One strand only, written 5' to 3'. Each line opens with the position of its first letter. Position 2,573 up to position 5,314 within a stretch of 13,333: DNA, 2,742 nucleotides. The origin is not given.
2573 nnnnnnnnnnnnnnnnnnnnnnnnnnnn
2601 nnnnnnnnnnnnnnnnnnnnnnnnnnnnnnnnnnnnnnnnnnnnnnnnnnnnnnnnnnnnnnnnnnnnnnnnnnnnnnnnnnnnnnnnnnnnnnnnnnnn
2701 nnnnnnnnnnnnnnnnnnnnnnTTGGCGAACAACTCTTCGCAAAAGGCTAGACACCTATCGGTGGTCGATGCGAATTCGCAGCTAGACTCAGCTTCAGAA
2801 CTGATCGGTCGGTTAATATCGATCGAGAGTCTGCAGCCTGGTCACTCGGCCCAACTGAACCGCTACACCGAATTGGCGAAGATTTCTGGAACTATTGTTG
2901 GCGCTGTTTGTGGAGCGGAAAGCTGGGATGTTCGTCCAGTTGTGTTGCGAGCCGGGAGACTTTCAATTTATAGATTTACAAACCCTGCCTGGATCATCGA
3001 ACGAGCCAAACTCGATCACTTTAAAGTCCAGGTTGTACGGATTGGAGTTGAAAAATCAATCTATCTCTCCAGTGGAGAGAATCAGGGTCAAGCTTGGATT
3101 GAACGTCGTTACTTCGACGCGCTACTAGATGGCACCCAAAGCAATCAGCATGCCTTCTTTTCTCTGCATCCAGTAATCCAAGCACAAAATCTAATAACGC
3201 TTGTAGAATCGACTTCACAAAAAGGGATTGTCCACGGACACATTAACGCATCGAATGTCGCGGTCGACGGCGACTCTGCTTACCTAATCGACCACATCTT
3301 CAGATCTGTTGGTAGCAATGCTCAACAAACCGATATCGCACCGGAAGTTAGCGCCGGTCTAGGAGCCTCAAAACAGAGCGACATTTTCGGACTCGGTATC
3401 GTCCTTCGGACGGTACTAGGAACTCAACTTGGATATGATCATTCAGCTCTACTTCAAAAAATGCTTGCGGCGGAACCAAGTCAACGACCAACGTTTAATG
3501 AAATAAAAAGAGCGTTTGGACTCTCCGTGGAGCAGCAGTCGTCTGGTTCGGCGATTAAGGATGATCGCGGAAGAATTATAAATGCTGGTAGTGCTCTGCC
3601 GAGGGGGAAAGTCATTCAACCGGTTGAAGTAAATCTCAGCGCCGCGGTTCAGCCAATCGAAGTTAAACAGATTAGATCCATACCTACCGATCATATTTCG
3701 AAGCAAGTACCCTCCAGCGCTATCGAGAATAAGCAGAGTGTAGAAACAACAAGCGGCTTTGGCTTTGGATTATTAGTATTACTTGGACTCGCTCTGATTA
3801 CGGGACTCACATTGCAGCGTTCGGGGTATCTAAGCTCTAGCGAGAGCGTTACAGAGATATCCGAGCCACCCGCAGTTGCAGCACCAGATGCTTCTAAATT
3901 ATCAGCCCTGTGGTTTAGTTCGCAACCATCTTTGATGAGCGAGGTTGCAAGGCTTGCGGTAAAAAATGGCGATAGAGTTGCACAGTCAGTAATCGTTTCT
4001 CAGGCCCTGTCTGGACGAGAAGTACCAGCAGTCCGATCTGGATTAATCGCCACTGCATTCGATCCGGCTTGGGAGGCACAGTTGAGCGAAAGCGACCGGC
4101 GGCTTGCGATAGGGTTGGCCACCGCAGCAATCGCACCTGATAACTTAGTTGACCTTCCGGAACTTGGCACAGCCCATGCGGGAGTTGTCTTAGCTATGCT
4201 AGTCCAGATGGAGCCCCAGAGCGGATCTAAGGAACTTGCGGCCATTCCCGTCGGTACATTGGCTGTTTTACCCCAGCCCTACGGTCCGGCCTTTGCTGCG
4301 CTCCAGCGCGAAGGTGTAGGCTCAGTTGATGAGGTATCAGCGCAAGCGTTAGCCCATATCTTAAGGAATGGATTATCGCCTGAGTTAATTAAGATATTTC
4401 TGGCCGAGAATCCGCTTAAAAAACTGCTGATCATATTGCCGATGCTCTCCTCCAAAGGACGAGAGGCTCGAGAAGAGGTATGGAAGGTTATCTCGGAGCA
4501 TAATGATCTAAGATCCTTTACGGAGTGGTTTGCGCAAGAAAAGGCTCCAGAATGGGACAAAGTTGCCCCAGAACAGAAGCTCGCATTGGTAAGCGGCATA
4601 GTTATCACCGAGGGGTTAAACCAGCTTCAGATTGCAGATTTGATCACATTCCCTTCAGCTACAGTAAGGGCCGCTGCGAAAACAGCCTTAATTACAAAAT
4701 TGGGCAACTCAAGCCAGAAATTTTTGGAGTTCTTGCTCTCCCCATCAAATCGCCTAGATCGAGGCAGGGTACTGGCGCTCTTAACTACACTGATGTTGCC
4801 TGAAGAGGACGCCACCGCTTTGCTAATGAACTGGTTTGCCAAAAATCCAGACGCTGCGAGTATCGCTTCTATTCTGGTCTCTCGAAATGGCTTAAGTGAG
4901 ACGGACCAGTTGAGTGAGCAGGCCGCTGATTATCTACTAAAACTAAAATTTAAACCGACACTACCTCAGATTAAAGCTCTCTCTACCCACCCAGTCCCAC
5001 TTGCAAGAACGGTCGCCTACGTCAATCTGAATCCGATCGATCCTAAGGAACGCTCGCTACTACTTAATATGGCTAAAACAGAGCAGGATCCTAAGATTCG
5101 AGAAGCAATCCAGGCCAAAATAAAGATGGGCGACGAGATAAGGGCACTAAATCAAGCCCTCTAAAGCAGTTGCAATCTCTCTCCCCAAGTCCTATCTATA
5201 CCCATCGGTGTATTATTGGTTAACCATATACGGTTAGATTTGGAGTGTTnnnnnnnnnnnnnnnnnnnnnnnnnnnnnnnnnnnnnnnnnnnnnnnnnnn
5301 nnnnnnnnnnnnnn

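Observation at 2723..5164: Membrane-anchored predicted pseudokinase with a large HEAT-repeat ectodomain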

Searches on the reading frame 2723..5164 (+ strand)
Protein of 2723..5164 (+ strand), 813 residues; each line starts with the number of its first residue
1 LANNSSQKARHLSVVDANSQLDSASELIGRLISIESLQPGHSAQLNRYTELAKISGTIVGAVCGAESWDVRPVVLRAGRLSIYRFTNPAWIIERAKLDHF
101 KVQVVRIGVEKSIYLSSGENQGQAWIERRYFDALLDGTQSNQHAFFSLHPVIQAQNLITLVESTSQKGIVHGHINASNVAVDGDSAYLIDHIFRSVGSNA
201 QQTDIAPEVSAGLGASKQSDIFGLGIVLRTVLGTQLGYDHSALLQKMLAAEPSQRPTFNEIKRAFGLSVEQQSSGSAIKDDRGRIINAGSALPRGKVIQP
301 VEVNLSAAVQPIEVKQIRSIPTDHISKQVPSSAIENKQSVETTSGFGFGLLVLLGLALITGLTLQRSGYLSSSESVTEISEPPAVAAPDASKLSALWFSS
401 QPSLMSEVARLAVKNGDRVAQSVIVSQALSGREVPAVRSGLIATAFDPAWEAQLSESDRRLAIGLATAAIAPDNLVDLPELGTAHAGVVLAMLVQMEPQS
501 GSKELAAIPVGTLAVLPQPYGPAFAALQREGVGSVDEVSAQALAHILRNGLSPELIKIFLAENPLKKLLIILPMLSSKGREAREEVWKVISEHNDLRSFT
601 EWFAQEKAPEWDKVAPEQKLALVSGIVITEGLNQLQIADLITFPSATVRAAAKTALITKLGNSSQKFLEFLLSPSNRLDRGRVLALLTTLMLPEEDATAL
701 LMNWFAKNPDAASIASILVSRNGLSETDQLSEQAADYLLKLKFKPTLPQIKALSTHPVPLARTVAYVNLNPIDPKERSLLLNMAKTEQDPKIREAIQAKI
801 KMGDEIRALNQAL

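Call 5: search_protein_families(library=pfam, proteins=[window:2723-5164:+], max_evalue=0.1)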
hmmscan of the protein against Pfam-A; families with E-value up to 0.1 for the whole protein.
window:2723-5164:+ (813 aa): 3 families
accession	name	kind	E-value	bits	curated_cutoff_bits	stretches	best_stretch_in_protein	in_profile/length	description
PF19974.5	TCAD9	-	0.00037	20.2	40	1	149-206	279-335/429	Ternary complex associated domain 9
PF00069.31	Pkinase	-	0.036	13.9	31.7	0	205-236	164-195/263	Protein kinase domain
PF25256.1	DUF7857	-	0.097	13.7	27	0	410-474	7-72/123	Family of unknown function (DUF7857)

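Call 6: find_homologous_proteins(query=window:2723-5164:+)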
Query window:2723-5164:+ (813 aa): 2 proteins with E <= 0.001 among 8000 candidates.
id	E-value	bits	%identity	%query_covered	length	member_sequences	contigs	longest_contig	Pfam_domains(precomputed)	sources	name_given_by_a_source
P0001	0.0e+0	1748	100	100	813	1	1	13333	-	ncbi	-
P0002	8.2e-220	750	46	100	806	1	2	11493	-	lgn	-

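Call 7: search_solved_structures(query=window:2723-5164:+, max_evalue=10, show_alignments=3)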
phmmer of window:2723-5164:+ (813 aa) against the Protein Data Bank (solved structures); distinct sequences matched with E-value up to 10: 21.
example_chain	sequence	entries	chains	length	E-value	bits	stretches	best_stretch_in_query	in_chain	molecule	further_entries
5m08_A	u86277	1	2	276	1.5e-06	30.1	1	117-228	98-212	Serine/threonine-protein kinase PknI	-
5m09_A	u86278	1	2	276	1.5e-06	30.1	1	117-228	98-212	Serine/threonine-protein kinase PknI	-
5m07_A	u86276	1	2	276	2.8e-06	29.2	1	117-228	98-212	Serine/threonine-protein kinase PknI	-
5m06_A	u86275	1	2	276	2.9e-06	29.2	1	117-228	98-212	Serine/threonine-protein kinase PknI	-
5xka_A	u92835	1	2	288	3e-06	29.1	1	117-228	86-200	Serine/threonine-protein kinase PknI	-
9ruk_A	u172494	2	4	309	0.062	14.8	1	117-250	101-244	Serine/threonine-protein kinase StkP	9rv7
9ruj_A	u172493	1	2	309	0.073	14.6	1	117-250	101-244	Serine/threonine-protein kinase StkP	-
9ru3_A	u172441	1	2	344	0.077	14.5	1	117-250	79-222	Serine/threonine-protein kinase StkP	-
2hak_A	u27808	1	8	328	0.14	13.6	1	155-243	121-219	Serine/threonine-protein kinase MARK1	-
6c9d_A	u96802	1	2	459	0.31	12.6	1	155-243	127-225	Serine/threonine-protein kinase MARK1,Serine/threonine-protein kinase MARK1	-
3vul_A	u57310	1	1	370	0.56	11.7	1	161-248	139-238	Mitogen-activated protein kinase 8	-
3vum_A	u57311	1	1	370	0.69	11.4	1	161-248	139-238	Mitogen-activated protein kinase 8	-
4lv8_A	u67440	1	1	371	0.76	11.3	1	144-203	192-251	Rhoptry protein 5 C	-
9r1w_AAA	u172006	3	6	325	1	10.8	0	241-262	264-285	Serine/threonine-protein kinase PLK1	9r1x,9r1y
4j52_A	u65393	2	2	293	1.4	10.3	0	241-262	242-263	Serine/threonine-protein kinase PLK1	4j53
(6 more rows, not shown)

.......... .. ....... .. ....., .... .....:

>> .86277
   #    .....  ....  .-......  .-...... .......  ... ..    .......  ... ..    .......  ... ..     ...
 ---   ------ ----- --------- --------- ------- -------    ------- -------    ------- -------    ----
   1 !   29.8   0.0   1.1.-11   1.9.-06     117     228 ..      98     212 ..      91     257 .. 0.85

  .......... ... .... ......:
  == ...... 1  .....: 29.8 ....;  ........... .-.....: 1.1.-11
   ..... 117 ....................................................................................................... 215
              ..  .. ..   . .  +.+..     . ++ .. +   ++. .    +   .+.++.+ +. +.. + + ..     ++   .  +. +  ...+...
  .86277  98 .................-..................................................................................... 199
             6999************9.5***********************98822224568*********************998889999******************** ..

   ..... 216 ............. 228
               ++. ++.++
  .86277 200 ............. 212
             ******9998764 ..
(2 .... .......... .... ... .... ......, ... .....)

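Call 10: find_encoding_contigs(protein=P0002, flank=10000)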
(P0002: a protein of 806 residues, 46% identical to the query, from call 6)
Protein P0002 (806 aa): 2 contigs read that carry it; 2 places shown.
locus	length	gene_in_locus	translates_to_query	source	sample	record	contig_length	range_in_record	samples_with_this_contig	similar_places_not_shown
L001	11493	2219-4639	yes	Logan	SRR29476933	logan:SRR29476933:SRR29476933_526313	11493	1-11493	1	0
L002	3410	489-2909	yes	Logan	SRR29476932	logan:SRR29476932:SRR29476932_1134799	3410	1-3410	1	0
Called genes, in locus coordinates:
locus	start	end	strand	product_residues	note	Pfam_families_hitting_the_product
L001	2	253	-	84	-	?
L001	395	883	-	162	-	-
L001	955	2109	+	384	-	PF04551:GcpE, PF26540:GcpE_C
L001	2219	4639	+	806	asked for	-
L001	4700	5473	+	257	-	PF00378:ECH_1, PF16113:ECH_2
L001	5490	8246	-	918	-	-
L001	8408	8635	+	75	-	-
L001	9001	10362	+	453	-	PF00089:Trypsin, PF13365:Trypsin_2, PF00595:PDZ (weak), PF17820:PDZ_6 (weak)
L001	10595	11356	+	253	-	-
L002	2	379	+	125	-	?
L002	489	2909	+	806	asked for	-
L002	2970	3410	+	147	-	?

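Call 11: find_related_loci(query=A1, collection=genome_contigs, flank=10000)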
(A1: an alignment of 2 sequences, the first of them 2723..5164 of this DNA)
Query A1 (813 aa) in genome_contigs; peptide patterns used: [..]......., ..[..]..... (x = any residue, [..] = any of these).
97 stretches matched a pattern, but none encodes a relative of the query by tblastn (E <= 1e-3).

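Call 14: search_protein_families(library=ncbifam, proteins=[window:2723-5164:+], max_evalue=0.01)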
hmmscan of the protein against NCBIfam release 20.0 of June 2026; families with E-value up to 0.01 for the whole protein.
window:2723-5164:+ (813 aa): 1 family
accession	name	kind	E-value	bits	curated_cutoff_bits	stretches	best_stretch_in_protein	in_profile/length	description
NF052427.1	StpK7MSMEG_1200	equivalog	0.0025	16.4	900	1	126-250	89-221/601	serine/threonine protein kinase StpK7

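Call 18: search_protein_families(library=pfam, proteins=[P0002], max_evalue=10)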
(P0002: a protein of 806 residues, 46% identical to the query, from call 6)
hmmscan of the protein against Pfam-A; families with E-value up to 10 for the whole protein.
P0002 (806 aa): 2 families
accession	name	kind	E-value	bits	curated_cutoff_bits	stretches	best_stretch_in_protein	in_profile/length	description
PF00069.31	Pkinase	-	0.044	13.6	31.7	1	149-237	104-201/263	Protein kinase domain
PF06293.20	Kdo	-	0.05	13.5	21.3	1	148-180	123-155/207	Lipopolysaccharide kinase (Kdo/WaaP) family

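Call 24: search_protein_representatives(alignment_id=A1)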
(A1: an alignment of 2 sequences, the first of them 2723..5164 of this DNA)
Query: 2 sequences, 819 profile positions. Proteins with E-value up to 0.001 (for the whole library): 491; up to 1e-10: 307; up to 1e-30: 248. The best 150 are listed.
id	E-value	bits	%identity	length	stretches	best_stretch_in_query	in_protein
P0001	0.0e+00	1619.8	-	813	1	1-819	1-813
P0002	0.0e+00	1613.3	-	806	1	1-819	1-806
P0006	1.4e-157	542.8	-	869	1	24-807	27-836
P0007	7.7e-146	504.0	-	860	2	393-807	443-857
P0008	1.3e-137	476.8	-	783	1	7-808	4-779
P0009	9.2e-135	467.4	-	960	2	393-807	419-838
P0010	2.8e-134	465.8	-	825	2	392-806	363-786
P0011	3.2e-129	449.0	-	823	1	28-807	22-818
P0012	1.4e-124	433.7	-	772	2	294-807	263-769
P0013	3.1e-124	432.5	-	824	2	395-807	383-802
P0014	8.2e-122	424.5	-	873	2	387-807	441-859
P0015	5.1e-120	418.6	-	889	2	398-810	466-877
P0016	2.8e-119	416.2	-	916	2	373-806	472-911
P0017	6.1e-118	411.7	-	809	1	27-810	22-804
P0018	1.7e-116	407.0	-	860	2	397-811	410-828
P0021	1.7e-112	393.7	-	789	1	36-807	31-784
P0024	2.5e-111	389.9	-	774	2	397-810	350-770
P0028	7.0e-110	385.1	-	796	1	28-809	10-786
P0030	3.2e-109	382.9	-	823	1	29-808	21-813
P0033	6.9e-105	368.5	-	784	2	397-806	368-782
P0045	1.0e-98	348.1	-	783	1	55-812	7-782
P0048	4.5e-98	346.0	-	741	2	395-807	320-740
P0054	5.6e-96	339.1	-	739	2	397-809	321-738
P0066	5.2e-90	319.3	-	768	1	30-806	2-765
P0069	4.7e-89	316.2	-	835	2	400-806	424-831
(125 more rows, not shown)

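Call 29: find_homologous_proteins(query=A2, max_evalue=0.00001)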
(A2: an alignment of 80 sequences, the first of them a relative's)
Query A2 (80 sequences) (813 aa, profile of the alignment): 14 proteins with E <= 0.00001 among 8000 candidates.
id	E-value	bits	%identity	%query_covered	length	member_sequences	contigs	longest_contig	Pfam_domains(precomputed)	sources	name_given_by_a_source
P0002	1.4e-231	789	46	100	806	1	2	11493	-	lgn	-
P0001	7.5e-228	777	100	100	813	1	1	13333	-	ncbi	-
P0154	5.0e-10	56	25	13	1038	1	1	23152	PF07714.24,PF00069.32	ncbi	ncbi:MAG: serine/threonine-protein kinase [Myxococcota bacterium]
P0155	6.2e-8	50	23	9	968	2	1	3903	PF07714.24,PF00069.32,PF03109.23,PF01636.30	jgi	jgi:predicted Ser/Thr protein kinase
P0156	6.6e-8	49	29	4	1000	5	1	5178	PF14559.13,PF07714.24,PF13431.13,PF00069.32,PF00515.35,PF03109.23,PF13181.13,PF07719.24,PF01636.30,PF13174.13,PF13374.13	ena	-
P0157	9.8e-8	49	26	10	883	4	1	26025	PF25063.1,PF13431.13,PF23914.2,PF13414.13,PF13176.13,PF13428.13,PF13374.13,PF14559.13,PF07714.24,PF00069.32,PF13371.13,PF00515.35,PF13424.13,PF21033.5,PF13432.13,PF13181.13,PF07719.24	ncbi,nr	ncbi:MAG TPA: protein kinase [Bryobacteraceae bacterium]|nr:protein kinase [Bryobacteraceae bacteriu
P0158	1.2e-7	49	19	15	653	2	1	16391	PF07714.24,PF00069.32,PF03109.23,PF03793.25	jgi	jgi:serine/threonine-protein kinase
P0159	4.0e-7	47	35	4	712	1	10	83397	PF07714.24,PF00069.32,PF03109.23,PF03793.25,PF14531.13,PF14812.12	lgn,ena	-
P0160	4.1e-7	47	25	10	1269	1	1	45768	PF13414.13,PF13176.13,PF24885.2,PF13428.13,PF13374.13,PF14559.13,PF07714.24,PF00069.32,PF10516.16,PF17874.8,PF00515.35,PF03109.23,PF13424.13,PF13432.13,PF13181.13,PF07719.24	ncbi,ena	-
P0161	4.9e-7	47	21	9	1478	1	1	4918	PF25174.2,PF24814.2,PF23381.2,PF25173.2,PF25175.2,PF24817.2,PF20703.4,PF07714.24,PF00069.32,PF03109.23,PF24807.2,PF00400.39,PF23414.2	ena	-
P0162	1.6e-6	45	20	13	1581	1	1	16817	PF25168.2,PF25174.2,PF24814.2,PF23381.2,PF25173.2,PF25175.2,PF24817.2,PF20703.4,PF07714.24,PF00069.32,PF03109.23,PF00400.39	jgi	jgi:WD40 repeat protein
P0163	2.7e-6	44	29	11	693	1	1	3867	PF07714.24,PF00069.32,PF03109.23,PF03793.25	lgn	-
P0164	2.7e-6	44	29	11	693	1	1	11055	PF07714.24,PF00069.32,PF03109.23,PF03793.25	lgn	-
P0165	7.1e-6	43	26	11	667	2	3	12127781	PF25168.2,PF24105.2,PF24805.2,PF23342.2,PF24817.2,PF10584.15,PF23393.3,PF07714.24,PF23389.2,PF00069.32,PF20426.5,PF25460.2,PF00400.39,PF01636.30,PF23414.2,PF25174.2,PF24814.2,PF23381.2,PF21029.4,PF25173.2,PF25171.2,PF12894.14,PF25175.2,PF24796.2,PF01163.29,PF07676.19,PF24780.2,PF23409.2,PF25172.2,PF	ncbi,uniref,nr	ncbi:serine/threonine protein kinase [Kibdelosporangium philippinense]|uniref:non-specific serine/th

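Call 30: list_cluster_members(proteins=[P0006, P0007, P0008, P0009, P0010, P0011, P0012, P0017, P0021, P0028])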
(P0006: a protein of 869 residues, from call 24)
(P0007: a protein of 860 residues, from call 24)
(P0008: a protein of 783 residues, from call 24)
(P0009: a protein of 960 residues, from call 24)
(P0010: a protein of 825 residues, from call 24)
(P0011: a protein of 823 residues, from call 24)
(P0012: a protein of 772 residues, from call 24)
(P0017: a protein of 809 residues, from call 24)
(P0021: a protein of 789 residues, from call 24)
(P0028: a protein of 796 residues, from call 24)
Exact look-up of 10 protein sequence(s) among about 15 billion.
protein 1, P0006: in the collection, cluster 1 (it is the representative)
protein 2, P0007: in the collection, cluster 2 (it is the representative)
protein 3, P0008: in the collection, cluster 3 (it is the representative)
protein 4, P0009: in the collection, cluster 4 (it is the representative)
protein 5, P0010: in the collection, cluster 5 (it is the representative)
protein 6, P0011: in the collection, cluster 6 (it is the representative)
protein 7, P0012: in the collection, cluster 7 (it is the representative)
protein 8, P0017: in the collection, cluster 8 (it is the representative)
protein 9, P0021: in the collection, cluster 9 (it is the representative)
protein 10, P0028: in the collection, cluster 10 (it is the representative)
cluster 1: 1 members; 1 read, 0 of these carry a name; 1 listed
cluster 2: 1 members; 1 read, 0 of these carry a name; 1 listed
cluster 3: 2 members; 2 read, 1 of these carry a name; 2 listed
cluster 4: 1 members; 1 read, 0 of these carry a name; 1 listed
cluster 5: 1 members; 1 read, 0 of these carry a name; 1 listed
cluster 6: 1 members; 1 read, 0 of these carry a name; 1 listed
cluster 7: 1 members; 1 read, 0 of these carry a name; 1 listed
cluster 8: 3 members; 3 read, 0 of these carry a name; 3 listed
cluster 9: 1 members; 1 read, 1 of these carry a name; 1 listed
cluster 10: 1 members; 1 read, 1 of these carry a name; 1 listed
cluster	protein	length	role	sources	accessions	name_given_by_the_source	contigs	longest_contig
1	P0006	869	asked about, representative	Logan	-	-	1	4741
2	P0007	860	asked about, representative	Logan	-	-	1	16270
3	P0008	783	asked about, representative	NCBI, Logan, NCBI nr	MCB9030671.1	MAG: protein kinase family protein [Deltaproteobacteria bacterium] | protein kinase family protein [Deltaproteobacteria bacterium]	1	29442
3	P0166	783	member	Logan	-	-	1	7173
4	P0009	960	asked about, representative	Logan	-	-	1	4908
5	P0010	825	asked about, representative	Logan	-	-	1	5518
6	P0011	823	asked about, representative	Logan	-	-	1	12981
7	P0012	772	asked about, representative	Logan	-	-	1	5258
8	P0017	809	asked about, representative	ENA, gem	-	-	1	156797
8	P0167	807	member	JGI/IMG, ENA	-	-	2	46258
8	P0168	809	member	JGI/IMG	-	-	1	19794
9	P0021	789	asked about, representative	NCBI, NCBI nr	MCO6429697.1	MAG: protein kinase family protein [Deltaproteobacteria bacterium] | protein kinase family protein [Deltaproteobacteria bacterium]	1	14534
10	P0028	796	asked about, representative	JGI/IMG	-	hypothetical protein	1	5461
